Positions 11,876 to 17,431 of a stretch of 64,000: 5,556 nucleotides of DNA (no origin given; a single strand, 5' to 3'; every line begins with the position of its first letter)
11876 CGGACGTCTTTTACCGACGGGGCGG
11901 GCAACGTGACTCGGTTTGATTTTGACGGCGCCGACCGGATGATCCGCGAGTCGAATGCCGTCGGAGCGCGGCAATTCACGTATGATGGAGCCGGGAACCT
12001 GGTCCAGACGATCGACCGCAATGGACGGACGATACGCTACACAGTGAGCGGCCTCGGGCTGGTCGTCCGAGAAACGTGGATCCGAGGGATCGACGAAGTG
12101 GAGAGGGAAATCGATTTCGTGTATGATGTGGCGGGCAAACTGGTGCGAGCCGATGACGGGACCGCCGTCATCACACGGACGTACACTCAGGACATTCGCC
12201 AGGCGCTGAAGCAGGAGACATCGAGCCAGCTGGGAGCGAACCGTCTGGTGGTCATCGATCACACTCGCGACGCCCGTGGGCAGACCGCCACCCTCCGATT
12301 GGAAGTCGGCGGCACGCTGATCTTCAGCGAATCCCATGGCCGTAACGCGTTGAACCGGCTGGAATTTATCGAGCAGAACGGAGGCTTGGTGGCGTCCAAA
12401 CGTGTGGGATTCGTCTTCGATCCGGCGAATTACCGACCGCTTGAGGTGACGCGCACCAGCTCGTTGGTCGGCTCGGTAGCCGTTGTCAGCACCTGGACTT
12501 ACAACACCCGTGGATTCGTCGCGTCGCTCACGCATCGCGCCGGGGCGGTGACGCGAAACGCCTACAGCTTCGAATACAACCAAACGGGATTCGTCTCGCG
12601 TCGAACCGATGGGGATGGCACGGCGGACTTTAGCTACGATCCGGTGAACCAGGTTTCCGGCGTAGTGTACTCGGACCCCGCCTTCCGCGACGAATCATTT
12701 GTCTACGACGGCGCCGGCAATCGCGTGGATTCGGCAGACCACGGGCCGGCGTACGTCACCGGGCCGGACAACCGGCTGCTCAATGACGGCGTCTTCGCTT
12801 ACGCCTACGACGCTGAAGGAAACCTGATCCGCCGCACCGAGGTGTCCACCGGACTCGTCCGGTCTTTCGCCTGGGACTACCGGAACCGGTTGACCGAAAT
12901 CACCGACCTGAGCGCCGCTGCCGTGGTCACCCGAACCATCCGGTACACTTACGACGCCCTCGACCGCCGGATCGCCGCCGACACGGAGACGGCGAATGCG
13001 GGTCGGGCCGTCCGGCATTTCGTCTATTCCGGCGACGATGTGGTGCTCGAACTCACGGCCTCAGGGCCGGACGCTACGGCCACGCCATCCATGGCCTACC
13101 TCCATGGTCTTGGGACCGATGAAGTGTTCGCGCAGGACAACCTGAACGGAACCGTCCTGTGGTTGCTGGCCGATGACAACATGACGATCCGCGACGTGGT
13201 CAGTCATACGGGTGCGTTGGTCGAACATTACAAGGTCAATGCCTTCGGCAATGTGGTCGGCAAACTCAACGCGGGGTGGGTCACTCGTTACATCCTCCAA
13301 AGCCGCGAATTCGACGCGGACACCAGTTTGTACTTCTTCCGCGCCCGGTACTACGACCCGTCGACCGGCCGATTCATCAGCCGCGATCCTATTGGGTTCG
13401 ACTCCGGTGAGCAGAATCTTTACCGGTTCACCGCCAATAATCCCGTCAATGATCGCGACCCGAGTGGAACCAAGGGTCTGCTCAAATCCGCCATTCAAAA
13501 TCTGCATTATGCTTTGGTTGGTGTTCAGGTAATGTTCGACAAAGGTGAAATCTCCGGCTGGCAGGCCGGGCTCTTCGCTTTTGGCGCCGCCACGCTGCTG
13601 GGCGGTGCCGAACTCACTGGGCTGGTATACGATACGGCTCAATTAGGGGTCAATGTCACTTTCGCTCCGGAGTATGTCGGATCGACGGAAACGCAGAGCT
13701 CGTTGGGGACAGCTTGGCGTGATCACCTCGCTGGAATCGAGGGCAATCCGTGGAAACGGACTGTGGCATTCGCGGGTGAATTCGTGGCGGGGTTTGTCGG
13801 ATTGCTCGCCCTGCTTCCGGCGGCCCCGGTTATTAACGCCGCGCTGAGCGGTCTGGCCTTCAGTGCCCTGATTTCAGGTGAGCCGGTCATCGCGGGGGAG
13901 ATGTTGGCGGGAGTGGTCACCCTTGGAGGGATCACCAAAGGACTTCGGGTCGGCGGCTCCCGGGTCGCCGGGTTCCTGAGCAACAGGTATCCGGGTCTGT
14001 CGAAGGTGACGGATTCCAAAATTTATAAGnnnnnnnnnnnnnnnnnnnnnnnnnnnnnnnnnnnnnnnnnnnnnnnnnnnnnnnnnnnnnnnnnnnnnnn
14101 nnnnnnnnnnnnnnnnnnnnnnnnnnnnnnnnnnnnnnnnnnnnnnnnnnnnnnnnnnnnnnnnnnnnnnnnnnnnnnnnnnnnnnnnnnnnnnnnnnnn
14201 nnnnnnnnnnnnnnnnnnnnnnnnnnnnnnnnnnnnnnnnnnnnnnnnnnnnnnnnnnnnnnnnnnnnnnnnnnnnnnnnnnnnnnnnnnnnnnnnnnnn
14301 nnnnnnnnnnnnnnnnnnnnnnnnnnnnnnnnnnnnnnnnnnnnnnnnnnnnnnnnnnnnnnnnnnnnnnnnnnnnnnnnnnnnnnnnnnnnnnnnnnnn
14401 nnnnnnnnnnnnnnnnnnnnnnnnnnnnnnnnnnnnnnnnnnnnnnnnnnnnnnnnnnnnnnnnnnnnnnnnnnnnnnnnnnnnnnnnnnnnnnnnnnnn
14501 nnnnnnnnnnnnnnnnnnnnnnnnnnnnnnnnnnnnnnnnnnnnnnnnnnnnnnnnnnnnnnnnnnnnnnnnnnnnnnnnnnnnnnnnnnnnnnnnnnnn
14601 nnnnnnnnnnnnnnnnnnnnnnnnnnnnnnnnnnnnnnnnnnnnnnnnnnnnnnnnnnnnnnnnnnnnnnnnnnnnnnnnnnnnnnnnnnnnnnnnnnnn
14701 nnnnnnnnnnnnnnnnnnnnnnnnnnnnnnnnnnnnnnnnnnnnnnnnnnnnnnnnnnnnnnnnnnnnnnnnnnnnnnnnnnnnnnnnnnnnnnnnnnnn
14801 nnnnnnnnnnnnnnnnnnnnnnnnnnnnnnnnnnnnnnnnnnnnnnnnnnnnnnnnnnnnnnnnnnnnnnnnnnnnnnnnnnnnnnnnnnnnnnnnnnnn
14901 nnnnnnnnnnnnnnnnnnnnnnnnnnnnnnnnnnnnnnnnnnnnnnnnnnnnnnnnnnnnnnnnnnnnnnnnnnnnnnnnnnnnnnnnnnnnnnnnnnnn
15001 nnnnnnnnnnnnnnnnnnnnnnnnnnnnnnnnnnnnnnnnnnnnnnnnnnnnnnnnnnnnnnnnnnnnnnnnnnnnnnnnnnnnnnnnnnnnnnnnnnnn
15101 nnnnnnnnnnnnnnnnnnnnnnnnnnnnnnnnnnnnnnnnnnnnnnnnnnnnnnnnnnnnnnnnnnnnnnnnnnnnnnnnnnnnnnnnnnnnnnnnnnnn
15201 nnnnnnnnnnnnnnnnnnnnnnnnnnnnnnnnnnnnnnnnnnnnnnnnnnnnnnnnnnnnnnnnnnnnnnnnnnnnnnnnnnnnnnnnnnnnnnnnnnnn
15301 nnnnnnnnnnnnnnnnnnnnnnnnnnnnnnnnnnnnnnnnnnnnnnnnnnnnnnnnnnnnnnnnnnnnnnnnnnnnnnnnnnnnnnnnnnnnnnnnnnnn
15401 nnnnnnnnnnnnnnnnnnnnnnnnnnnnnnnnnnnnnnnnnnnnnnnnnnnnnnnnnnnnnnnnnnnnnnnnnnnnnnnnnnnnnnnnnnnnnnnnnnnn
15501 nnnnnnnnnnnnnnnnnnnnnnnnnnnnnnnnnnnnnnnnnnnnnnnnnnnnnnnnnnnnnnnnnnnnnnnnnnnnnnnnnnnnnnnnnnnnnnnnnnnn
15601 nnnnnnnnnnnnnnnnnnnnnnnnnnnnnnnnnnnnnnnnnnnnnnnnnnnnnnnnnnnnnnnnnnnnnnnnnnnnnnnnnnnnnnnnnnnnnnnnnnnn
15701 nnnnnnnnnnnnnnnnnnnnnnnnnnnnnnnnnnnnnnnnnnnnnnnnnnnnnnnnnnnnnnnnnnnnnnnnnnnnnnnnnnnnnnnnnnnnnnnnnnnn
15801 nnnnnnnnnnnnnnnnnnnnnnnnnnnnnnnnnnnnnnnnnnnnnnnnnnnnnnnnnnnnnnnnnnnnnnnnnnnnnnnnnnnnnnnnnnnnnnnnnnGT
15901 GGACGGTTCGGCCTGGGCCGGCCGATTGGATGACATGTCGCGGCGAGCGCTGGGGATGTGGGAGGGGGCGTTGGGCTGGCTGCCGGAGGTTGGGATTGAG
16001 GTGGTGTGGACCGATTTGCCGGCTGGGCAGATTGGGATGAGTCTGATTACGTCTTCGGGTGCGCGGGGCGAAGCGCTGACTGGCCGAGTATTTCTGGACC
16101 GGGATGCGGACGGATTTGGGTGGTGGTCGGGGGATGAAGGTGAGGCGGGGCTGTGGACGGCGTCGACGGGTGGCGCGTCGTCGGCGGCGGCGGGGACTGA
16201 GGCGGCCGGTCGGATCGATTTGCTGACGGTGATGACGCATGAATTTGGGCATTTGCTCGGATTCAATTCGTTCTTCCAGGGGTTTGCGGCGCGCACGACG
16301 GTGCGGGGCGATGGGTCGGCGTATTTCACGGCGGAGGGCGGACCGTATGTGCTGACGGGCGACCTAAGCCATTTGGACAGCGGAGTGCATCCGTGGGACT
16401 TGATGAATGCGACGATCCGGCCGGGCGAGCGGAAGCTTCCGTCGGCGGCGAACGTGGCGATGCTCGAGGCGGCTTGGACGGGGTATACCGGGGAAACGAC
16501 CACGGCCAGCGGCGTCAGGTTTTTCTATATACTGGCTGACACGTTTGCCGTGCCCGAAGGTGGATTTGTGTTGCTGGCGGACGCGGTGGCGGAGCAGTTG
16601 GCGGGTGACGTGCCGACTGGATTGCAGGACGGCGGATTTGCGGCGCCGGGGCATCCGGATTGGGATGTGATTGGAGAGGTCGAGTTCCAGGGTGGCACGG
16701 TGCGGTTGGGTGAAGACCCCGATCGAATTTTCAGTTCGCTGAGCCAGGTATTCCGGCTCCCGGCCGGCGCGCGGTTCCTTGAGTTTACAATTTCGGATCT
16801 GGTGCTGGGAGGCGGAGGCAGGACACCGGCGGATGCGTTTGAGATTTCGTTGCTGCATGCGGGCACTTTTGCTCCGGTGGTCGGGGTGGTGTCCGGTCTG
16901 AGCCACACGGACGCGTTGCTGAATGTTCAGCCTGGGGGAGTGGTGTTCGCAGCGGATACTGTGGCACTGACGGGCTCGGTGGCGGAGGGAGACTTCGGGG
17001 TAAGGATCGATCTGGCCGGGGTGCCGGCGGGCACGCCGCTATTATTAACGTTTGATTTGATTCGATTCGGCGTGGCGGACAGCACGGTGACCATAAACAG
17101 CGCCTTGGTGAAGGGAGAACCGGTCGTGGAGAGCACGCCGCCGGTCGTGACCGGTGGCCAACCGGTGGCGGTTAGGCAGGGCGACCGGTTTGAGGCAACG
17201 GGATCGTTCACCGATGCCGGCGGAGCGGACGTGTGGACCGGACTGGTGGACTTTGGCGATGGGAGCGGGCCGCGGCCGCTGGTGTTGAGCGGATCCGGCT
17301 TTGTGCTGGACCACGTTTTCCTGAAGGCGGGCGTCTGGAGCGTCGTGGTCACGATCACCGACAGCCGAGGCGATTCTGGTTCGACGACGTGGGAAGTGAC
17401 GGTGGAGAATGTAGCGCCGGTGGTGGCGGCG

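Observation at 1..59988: Two giant paralogs in tandem on the same strand, separated by a 1.7-kb three-gene islet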

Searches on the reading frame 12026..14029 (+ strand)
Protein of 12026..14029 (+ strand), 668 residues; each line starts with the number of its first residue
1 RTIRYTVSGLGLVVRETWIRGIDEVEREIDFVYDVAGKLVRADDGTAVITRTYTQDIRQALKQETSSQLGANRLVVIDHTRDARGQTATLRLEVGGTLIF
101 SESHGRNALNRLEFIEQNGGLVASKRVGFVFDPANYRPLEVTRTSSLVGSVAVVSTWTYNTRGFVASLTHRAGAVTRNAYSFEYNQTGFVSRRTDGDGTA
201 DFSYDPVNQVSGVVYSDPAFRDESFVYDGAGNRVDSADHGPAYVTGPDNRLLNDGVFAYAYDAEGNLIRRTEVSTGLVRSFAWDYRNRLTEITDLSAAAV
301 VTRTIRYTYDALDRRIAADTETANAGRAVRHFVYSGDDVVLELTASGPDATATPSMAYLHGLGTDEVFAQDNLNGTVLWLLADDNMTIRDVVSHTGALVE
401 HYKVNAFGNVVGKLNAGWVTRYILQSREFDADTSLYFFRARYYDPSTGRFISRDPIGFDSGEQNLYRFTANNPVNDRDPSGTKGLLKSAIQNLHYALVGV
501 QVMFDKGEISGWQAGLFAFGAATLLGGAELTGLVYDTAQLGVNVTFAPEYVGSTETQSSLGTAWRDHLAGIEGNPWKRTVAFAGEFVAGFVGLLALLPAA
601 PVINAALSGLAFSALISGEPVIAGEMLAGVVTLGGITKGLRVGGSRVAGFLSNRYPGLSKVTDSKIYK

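Call 5: search_protein_families(library=pfam, proteins=[window:12026-14029:+], max_evalue=0.01)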
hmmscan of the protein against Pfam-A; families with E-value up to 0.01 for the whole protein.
window:12026-14029:+ (668 aa): 4 families
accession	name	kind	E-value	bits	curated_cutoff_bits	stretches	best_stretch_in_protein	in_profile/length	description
PF05593.20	RHS_repeat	-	4.6e-12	46.5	22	1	261-294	1-33/38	RHS Repeat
PF25023.1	TEN_YD-shell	-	7.4e-05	21.4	50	1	286-475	696-892/909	Teneurin YD-shell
PF02942.19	Flu_B_NS1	-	0.0089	15.6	25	0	47-124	144-221/247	Influenza B non-structural protein (NS1)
PF15283.12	DUF4595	-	0.009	16.4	34.2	0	254-312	74-131/202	Domain of unknown function (DUF4595) with porin-like fold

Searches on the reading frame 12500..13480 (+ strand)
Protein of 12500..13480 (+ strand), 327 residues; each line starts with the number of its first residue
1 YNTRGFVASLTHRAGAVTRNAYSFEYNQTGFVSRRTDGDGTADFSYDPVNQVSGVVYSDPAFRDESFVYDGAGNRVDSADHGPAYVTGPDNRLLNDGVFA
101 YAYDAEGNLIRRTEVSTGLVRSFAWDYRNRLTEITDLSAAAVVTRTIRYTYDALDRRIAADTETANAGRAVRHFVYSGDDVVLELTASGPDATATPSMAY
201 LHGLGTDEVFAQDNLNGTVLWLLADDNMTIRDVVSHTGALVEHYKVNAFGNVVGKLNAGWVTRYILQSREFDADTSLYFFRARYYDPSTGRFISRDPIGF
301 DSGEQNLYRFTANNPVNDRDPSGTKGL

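Call 19: search_protein_families(library=ncbifam, proteins=[window:12500-13480:+], max_evalue=0.1)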
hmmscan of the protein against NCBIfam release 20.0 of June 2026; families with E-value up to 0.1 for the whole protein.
window:12500-13480:+ (327 aa): 3 families
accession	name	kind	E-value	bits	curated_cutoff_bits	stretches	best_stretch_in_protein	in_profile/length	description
TIGR03696.1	Rhs_assc_core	domain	5.6e-20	71.6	32.5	1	248-323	3-75/76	RHS repeat-associated core domain-containing protein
NF041261.1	RHS_core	equivalog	4.9e-18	64.4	2000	2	234-323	1172-1260/1261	RHS element core protein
TIGR01643.1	YD_repeat_2x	repeat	1.3e-10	41.4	15.8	0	145-161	16-32/42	YD repeat-containing protein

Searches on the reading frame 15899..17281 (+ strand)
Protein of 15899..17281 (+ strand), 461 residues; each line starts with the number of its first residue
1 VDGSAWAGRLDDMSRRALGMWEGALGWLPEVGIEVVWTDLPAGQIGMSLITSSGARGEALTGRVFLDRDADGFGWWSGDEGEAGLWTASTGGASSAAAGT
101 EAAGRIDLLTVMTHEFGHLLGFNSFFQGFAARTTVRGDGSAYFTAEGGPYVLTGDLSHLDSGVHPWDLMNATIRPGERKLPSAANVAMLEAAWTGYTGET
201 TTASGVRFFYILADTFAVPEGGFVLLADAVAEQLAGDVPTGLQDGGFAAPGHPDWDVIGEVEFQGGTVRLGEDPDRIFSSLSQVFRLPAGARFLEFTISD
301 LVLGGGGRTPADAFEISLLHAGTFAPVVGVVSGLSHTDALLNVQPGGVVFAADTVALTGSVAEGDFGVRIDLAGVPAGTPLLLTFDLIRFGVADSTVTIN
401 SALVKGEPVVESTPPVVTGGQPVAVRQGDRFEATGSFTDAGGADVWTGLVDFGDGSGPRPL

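Call 19: search_protein_families(library=ncbifam, proteins=[window:15926-17200:+], max_evalue=0.1)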
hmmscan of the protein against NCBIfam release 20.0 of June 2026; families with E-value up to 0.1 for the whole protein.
window:15926-17200:+ (425 aa): 1 family
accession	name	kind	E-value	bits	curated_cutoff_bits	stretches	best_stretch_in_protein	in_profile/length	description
NF038122.1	metallo_LGF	subfamily_domain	2.2e-07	31.2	80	1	93-125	137-169/274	NF038122 family metalloprotease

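Call 20: search_protein_families(library=pfam, proteins=[window:15926-17200:+], max_evalue=0.1)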
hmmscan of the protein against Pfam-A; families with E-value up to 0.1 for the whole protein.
window:15926-17200:+ (425 aa): 1 family
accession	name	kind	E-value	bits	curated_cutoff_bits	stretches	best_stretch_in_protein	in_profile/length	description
PF00413.30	Peptidase_M10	-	0.0078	16.5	24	1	73-113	102-122/159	Matrixin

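Call 22: find_homologous_proteins(query=window:15899-17281:+, max_evalue=0.001)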
Query window:15899-17281:+: 8000 candidates shared short words with the query, none scored E <= 0.001.

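Call 29: search_protein_representatives(alignment_id=A1)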
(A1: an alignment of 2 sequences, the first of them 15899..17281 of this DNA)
Query: 2 sequences, 463 profile positions. Proteins with E-value up to 0.001 (for the whole library): 3304; up to 1e-10: 934; up to 1e-30: 192. The best 150 are listed.
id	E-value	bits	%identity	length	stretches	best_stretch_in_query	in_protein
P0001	4.0e-105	368.7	-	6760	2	12-463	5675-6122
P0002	4.8e-102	358.6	-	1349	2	13-461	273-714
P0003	9.9e-96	337.8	-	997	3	108-463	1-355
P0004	2.6e-73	263.9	-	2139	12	411-463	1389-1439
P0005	3.7e-68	246.9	-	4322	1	6-424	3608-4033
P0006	9.0e-68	245.6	-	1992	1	7-424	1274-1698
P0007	2.4e-65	237.6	-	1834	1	14-419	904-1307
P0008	1.2e-64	235.3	-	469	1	18-394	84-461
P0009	8.6e-64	232.5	-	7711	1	8-419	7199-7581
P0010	6.9e-63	229.5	-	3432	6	238-410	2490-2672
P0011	2.3e-62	227.8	-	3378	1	10-410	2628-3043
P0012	6.6e-62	226.3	-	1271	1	7-424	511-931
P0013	2.6e-61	224.3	-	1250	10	410-463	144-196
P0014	5.7e-61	223.2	-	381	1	12-281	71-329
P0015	4.6e-60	220.2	-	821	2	6-198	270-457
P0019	1.9e-57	211.5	-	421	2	35-202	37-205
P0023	8.3e-57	209.4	-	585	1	14-428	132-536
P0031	1.0e-54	202.6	-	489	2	33-198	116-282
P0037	9.0e-54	199.4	-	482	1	26-408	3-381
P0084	1.2e-43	166.1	-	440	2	32-192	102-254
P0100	1.9e-39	152.3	-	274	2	38-205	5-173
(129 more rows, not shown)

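Call 48: search_solved_structures(query=A1, max_evalue=1)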
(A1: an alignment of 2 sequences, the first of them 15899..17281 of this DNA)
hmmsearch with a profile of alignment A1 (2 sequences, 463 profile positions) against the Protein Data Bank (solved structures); distinct sequences matched with E-value up to 1: 3.
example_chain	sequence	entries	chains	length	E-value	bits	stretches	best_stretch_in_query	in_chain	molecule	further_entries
8b2q_A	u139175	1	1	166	0.27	13.2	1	105-125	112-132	Karilysin long form Kly38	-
2xs3_A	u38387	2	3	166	0.28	13.1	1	105-125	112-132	KARILYSIN PROTEASE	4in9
2xs4_A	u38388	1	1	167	0.29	13.1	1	105-125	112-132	KARILYSIN PROTEASE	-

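Call 52: find_homologous_proteins(query=A3, max_evalue=1e-10)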
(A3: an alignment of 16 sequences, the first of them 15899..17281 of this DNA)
Query A3 (16 sequences) (461 aa, profile of the alignment): 1 proteins with E <= 1e-10 among 8000 candidates.
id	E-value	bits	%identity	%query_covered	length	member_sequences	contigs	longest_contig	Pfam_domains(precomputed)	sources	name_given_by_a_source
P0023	2.7e-158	546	36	88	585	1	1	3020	PF17803.8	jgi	-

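Call 67: predict_structure(alignment_id=A4)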
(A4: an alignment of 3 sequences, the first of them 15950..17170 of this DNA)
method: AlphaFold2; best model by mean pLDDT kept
length: 407 residues; sequences in the alignment: 3
mean_pLDDT: 42.1   pTM: 0.44
mean pLDDT of the five models: 42.1, 38.6, 38.2, 38.1, 36.0
residues with pLDDT >= 90: 6; 70-90: 67; 50-70: 58; < 50: 276
segments of 3 or more residues with pLDDT < 50: 1-248, 289-293, 316-320, 391-407
pLDDT, mean of each block of 10 residues (from residue 1): 22 29 29 28 31 28 24 21 22 29 27 34 33 23 24 24 29 27 23 22 23 24 23 28 43 62 62 78 73 65 63 54 74 85 87 85 69 64 63 35 34
secondary structure, 60 per line:
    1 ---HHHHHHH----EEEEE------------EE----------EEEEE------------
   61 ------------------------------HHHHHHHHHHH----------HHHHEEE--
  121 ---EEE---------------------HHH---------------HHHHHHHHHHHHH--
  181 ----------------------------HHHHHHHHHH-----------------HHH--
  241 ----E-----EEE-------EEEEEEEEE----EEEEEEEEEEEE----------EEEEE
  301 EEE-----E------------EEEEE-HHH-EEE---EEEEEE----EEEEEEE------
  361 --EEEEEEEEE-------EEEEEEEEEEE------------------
elements in order: H4-10 E15-19 E44-48 H91-101 H112-115 E116-118 E124-126 H166-178 H209-218 E251-253 E261-269 E274-285 E296-303 E322-326 E332-334 E338-343 E348-354 E363-371 E379-389

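Call 70: find_related_loci(query=A3, collection=metagenome_contigs, flank=10000)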
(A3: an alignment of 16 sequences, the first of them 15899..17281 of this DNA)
Query A3 (461 aa) in metagenome_contigs; peptide patterns used: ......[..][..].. (x = any residue, [..] = any of these).
235 stretches matched a pattern; 183 encode a relative of the query (tblastn E <= 1e-3); the best 80 are kept; 80 distinct loci.
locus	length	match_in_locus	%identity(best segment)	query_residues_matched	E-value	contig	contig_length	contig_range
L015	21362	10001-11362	63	9-461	7e-178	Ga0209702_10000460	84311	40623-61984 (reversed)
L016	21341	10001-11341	45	13-461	3e-98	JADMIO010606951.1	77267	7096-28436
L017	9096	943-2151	37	12-409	1e-60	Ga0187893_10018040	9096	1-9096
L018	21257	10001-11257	35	8-451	2e-56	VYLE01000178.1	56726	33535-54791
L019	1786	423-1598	37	18-400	2e-56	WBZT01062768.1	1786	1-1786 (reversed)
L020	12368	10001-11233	31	7-426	2e-52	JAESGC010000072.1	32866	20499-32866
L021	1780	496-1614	33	38-425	4e-54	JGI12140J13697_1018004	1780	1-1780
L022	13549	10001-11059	37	17-408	1e-51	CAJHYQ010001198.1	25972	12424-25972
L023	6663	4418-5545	33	12-400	2e-50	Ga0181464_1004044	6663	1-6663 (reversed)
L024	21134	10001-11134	31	12-410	3e-50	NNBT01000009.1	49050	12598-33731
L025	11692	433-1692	34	13-421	1e-48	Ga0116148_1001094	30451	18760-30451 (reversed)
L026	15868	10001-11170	29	10-416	5e-48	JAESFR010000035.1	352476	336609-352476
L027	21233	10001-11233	29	10-425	4e-47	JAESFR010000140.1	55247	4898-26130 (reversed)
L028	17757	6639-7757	32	31-418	6e-47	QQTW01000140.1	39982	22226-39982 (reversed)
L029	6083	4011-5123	34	13-400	6e-46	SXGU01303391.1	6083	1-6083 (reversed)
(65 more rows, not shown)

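Call 77: search_protein_families(library=ncbifam, proteins=[P0023, P0008, P0014, P0019, P0037, P0100, P0031, P0084], max_evalue=0.001)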
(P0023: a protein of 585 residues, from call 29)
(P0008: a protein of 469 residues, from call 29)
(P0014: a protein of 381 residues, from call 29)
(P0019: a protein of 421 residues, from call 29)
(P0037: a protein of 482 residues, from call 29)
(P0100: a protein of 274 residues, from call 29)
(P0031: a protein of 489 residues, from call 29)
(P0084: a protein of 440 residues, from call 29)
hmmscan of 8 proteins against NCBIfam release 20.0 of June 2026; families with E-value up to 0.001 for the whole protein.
P0023 (585 aa): 1 family
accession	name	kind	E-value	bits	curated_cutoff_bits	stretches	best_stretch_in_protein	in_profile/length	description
NF038122.1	metallo_LGF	subfamily_domain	6.4e-07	29.7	80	1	205-243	131-168/274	NF038122 family metalloprotease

P0008 (469 aa): 1 family
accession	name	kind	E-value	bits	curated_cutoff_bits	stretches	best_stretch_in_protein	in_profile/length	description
NF038122.1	metallo_LGF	subfamily_domain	1.9e-06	28.1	80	1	161-196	130-163/274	NF038122 family metalloprotease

P0014 (381 aa): 1 family
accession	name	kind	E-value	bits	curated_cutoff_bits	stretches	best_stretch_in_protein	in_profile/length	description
NF038122.1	metallo_LGF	subfamily_domain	1.2e-07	32.1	80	1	128-180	115-165/274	NF038122 family metalloprotease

P0019 (421 aa): 1 family
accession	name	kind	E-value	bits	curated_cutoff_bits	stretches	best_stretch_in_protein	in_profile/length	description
NF038122.1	metallo_LGF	subfamily_domain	1.5e-07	31.8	80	1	72-137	101-168/274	NF038122 family metalloprotease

P0037 (482 aa): 0 families

P0100 (274 aa): 1 family
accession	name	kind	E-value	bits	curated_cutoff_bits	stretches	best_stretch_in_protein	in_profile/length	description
NF038122.1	metallo_LGF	subfamily_domain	8.9e-07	29.2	80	1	56-103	121-169/274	NF038122 family metalloprotease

P0031 (489 aa): 0 families

P0084 (440 aa): 1 family
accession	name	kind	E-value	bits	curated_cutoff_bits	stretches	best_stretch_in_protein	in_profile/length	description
NF038122.1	metallo_LGF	subfamily_domain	5e-05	23.5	80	1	116-186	106-159/274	NF038122 family metalloprotease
